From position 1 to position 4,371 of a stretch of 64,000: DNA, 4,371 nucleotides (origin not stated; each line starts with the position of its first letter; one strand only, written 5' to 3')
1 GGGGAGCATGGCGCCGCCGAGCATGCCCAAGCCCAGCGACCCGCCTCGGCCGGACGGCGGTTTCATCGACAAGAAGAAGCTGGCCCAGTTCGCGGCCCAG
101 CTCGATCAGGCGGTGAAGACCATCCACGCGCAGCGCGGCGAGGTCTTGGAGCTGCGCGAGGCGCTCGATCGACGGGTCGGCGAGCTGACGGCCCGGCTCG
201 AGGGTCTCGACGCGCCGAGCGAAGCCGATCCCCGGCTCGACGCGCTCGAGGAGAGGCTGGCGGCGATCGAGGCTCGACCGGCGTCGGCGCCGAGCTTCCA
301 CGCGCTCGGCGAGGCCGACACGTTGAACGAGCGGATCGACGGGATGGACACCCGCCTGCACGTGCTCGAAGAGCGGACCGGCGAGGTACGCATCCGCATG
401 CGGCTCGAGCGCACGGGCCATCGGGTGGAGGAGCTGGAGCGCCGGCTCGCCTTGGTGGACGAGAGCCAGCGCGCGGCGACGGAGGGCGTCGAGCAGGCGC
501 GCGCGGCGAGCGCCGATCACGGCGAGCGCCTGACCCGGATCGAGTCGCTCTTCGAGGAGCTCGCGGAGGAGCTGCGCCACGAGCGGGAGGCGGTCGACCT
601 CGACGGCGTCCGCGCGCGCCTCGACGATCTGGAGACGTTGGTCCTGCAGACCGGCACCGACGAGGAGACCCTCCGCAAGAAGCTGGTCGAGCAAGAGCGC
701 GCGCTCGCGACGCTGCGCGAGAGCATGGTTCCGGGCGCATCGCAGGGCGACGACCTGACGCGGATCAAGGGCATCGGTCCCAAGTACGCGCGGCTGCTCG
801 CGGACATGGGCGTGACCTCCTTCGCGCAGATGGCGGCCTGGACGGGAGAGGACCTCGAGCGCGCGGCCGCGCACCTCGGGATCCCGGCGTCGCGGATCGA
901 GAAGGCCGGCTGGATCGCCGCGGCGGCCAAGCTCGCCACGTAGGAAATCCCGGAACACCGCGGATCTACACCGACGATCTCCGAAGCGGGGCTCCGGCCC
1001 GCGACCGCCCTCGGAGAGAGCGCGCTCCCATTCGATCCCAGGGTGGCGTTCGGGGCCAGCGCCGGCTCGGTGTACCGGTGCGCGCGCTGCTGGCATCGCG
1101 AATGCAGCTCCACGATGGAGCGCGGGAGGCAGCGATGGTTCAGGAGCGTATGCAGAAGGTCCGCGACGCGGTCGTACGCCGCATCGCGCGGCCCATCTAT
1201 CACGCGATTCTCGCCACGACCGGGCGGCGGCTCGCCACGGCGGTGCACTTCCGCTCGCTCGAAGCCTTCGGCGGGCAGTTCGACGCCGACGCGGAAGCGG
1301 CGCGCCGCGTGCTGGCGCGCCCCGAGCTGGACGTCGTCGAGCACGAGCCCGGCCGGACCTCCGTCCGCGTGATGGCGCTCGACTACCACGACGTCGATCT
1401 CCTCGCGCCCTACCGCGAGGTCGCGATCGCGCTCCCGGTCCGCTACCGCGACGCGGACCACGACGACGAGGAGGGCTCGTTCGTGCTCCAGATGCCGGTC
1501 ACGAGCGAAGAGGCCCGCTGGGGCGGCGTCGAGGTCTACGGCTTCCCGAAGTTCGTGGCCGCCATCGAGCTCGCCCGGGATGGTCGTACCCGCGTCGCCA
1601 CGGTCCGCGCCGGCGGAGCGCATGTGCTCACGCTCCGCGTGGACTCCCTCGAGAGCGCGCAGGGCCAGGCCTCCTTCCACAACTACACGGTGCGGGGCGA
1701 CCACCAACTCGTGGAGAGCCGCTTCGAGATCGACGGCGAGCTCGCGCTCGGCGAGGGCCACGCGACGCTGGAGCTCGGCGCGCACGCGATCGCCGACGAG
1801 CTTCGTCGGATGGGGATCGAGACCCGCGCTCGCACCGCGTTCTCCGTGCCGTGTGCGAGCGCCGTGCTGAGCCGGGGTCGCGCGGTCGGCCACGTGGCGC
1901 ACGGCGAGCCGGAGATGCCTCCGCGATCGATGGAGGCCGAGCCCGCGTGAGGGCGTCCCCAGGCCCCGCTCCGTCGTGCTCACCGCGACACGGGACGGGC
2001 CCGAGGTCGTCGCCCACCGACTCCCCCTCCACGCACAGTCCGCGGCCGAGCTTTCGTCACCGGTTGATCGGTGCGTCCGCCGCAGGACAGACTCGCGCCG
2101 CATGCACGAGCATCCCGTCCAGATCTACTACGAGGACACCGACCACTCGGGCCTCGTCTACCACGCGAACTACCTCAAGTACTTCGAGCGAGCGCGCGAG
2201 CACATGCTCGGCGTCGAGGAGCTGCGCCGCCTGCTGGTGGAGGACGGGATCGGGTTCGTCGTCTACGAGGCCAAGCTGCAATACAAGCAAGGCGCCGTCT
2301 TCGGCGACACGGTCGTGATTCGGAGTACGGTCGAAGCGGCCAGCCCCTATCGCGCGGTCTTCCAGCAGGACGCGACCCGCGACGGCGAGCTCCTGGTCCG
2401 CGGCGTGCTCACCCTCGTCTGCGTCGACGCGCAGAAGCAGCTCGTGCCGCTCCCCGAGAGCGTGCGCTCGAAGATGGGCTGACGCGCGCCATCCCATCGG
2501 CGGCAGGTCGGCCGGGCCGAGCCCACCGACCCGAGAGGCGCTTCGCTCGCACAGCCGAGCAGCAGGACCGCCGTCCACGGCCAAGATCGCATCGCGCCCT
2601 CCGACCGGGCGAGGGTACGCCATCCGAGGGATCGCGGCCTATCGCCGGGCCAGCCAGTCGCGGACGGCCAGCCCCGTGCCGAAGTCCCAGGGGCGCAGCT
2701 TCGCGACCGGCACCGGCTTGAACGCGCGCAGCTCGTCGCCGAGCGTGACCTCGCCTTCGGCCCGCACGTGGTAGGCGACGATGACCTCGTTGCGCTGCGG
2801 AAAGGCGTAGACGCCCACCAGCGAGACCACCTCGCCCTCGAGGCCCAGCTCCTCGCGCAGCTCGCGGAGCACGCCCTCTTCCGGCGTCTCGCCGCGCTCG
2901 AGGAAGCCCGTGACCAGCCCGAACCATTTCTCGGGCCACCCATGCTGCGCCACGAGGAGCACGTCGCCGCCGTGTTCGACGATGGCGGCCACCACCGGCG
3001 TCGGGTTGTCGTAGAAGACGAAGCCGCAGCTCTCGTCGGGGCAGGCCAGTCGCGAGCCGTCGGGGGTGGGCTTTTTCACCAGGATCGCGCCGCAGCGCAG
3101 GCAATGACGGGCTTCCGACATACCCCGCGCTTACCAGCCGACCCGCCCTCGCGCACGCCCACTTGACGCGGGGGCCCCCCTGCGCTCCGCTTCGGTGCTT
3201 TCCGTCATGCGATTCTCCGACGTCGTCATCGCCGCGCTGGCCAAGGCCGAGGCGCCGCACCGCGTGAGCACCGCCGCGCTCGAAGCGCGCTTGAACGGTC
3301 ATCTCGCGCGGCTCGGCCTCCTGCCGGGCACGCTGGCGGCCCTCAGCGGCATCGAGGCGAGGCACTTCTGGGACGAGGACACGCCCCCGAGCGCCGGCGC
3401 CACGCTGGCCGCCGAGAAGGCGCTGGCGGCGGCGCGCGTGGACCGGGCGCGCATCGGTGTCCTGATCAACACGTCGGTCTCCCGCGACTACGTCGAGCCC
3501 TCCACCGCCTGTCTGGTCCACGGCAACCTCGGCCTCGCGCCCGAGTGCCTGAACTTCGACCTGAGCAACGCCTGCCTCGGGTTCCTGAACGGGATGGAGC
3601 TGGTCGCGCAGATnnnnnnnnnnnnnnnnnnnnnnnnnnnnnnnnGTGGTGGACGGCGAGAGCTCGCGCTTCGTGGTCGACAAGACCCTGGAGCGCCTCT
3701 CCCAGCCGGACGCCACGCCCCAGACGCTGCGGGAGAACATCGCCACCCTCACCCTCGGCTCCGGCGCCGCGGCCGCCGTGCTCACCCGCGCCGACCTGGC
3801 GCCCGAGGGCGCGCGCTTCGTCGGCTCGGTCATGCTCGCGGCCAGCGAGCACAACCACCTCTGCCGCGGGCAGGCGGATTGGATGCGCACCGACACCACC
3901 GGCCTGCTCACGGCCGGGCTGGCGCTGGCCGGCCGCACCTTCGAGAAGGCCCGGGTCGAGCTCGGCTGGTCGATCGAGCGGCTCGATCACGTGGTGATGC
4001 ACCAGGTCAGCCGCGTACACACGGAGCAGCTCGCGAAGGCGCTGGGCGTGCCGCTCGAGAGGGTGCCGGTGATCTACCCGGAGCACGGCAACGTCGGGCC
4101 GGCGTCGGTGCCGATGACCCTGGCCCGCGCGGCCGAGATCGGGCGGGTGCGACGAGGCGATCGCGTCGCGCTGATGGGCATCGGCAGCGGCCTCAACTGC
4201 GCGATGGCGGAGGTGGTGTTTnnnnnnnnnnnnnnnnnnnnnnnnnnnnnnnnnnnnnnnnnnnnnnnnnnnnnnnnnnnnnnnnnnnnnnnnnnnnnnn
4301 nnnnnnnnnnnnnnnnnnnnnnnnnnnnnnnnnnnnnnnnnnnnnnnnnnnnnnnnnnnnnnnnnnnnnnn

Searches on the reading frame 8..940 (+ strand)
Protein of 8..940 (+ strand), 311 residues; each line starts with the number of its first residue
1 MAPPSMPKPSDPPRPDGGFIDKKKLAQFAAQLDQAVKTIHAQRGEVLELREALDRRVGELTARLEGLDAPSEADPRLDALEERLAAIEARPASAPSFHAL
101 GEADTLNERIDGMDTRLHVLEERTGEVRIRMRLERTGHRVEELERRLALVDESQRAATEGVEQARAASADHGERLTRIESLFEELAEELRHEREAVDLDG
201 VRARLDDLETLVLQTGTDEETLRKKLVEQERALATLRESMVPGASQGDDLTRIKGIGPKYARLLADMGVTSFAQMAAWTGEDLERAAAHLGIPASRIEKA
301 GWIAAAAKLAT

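Call 27: search_protein_families(library=pfam, proteins=[window:8-940:+], max_evalue=0.001)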
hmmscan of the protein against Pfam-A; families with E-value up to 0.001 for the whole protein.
window:8-940:+ (311 aa): 3 families
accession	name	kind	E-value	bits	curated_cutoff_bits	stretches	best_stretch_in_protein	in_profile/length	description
PF14520.12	HHH_5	-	1.2e-05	26.1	27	1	248-285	2-39/57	Helix-hairpin-helix domain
PF14229.12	DUF4332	-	9.1e-05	23.1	23.2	1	243-286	48-91/122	Domain of unknown function (DUF4332)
PF07926.17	TPR_MLP1_2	-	0.00013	22.5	36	0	140-240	3-101/129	TPR/MLP1/MLP2-like protein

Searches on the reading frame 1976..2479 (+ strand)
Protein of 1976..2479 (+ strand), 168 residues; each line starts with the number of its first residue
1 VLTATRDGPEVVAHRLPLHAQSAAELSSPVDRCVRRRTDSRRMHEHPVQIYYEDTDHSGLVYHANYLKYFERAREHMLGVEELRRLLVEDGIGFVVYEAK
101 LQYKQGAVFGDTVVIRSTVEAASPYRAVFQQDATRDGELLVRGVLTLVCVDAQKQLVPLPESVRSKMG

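Call 27: search_protein_families(library=pfam, proteins=[window:1976-2479:+], max_evalue=0.001)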
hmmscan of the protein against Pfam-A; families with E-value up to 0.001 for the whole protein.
window:1976-2479:+ (168 aa): 2 families
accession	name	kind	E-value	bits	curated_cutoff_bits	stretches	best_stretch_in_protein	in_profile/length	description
PF13279.12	4HBT_2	-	9.5e-16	58.8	25.5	1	53-166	4-121/122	Thioesterase-like superfamily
PF03061.28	4HBT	-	6.3e-10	39.7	20.6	1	59-139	2-76/79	Thioesterase superfamily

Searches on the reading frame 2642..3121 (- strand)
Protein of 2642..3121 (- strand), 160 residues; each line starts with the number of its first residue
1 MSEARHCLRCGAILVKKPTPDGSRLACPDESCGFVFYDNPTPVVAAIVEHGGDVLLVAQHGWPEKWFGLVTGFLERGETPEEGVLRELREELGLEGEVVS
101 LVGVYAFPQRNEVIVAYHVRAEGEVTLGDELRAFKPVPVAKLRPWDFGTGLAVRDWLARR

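Call 27: search_protein_families(library=pfam, proteins=[window:2642-3121:-], max_evalue=0.001)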
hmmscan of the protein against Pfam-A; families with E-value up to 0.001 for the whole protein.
window:2642-3121:- (160 aa): 1 family
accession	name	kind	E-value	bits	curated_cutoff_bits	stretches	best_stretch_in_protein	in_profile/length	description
PF00293.34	NUDIX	-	3.7e-18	66.3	21.1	1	42-144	4-120/134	NUDIX domain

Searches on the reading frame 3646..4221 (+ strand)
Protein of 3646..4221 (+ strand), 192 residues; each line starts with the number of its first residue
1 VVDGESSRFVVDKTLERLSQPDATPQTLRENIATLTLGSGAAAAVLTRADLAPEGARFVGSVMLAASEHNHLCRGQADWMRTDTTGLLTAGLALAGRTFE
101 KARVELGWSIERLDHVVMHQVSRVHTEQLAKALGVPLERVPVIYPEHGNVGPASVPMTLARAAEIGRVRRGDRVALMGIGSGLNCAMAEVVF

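Call 27: search_protein_families(library=pfam, proteins=[window:3646-4221:+], max_evalue=0.001)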
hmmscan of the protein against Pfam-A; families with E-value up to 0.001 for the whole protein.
window:3646-4221:+ (192 aa): 1 family
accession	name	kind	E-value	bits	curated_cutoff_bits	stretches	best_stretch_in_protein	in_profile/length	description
PF08541.16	ACP_syn_III_C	-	6.5e-21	74.7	26.6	1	106-187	4-85/90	3-Oxoacyl-[acyl-carrier-protein (ACP)] synthase III C terminal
